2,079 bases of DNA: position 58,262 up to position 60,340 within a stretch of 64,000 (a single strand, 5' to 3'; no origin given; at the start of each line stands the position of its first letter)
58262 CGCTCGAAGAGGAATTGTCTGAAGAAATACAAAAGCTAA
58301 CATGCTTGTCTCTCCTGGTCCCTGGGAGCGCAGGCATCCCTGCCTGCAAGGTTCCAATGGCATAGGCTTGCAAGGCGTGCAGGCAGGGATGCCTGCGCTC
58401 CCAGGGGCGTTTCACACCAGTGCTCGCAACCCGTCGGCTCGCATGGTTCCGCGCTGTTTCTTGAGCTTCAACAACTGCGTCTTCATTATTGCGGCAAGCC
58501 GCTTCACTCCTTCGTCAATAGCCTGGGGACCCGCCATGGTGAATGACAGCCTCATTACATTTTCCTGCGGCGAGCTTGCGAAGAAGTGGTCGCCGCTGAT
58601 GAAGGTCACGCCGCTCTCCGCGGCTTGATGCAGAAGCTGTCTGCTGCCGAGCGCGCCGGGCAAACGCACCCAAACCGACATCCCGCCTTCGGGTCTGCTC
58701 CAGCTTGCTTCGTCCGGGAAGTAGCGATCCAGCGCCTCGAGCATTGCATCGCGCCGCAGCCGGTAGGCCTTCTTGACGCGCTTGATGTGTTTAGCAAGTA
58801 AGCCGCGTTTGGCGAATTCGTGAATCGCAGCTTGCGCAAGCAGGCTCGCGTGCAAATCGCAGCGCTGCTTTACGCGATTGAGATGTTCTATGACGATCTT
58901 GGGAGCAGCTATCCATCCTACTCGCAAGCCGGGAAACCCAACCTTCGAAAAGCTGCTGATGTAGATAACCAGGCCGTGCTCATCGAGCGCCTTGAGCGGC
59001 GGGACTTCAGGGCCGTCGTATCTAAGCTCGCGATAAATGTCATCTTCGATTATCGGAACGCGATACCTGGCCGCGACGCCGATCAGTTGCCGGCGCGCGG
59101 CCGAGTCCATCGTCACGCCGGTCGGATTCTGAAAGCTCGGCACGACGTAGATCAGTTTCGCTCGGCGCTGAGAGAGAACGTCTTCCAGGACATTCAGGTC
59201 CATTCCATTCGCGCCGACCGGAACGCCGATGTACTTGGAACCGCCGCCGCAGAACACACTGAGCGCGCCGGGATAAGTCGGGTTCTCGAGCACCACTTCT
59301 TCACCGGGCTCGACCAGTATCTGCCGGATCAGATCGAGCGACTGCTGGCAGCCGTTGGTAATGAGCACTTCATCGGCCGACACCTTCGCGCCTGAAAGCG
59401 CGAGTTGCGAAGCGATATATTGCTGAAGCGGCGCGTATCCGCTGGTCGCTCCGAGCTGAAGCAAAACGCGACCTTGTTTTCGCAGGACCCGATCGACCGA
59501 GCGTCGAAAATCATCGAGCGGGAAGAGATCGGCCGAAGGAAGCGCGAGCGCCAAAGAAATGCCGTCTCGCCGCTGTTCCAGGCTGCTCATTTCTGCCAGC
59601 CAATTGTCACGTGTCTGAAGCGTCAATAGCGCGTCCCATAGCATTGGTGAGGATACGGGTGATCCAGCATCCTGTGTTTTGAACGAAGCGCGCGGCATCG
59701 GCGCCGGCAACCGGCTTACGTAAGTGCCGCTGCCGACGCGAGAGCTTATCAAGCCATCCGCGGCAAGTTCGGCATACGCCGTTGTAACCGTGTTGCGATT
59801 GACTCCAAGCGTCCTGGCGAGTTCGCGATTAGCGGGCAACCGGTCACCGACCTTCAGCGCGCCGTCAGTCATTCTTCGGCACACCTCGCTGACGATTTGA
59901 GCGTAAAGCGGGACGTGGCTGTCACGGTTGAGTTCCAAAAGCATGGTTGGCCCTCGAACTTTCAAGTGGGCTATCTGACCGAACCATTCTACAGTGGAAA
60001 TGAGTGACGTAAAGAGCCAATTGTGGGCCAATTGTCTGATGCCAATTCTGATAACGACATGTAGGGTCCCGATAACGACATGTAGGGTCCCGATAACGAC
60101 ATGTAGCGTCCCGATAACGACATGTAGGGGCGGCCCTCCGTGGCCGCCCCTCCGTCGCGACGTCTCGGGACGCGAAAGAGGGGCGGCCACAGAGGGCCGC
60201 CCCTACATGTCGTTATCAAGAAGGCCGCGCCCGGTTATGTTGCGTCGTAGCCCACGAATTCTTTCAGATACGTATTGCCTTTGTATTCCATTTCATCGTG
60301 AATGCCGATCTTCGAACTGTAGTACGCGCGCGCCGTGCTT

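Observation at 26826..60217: Family-1 palindromic element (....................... core): at least five copies, one amplified internally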

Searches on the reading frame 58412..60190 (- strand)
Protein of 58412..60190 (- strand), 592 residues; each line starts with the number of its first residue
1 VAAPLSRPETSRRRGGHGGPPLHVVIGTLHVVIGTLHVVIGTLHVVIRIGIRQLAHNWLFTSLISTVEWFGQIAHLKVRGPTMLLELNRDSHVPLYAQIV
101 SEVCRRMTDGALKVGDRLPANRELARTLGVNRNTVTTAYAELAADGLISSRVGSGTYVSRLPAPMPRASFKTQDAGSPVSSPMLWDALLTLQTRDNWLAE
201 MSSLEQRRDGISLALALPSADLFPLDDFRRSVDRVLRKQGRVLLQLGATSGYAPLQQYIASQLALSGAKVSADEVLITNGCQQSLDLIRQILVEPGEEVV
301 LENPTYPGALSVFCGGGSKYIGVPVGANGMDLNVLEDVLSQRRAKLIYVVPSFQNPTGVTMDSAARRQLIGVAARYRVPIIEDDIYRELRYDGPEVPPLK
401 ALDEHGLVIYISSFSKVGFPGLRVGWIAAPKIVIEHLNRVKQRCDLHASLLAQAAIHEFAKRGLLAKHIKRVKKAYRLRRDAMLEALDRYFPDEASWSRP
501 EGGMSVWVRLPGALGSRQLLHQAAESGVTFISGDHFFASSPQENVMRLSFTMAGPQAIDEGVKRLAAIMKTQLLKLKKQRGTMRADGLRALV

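Call 31: search_protein_families(library=pfam, proteins=[window:58412-60190:-], max_evalue=0.001)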
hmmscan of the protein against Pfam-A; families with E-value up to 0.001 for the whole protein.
window:58412-60190:- (592 aa): 4 families
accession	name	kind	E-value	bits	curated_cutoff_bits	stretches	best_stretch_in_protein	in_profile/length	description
PF00155.27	Aminotran_1_2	-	2.8e-30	106.2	19.7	1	238-563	30-359/361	Aminotransferase class I and II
PF00392.27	GntR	-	4.3e-16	58.8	27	1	95-158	1-64/64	Bacterial regulatory proteins, gntR family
PF12897.13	Asp_aminotransf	-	2.4e-10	40.2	27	1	298-570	126-410/421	Aspartate amino-transferase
PF13545.12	HTH_Crp_2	-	0.00013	22.3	27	1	121-153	25-56/70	Crp-like helix-turn-helix domain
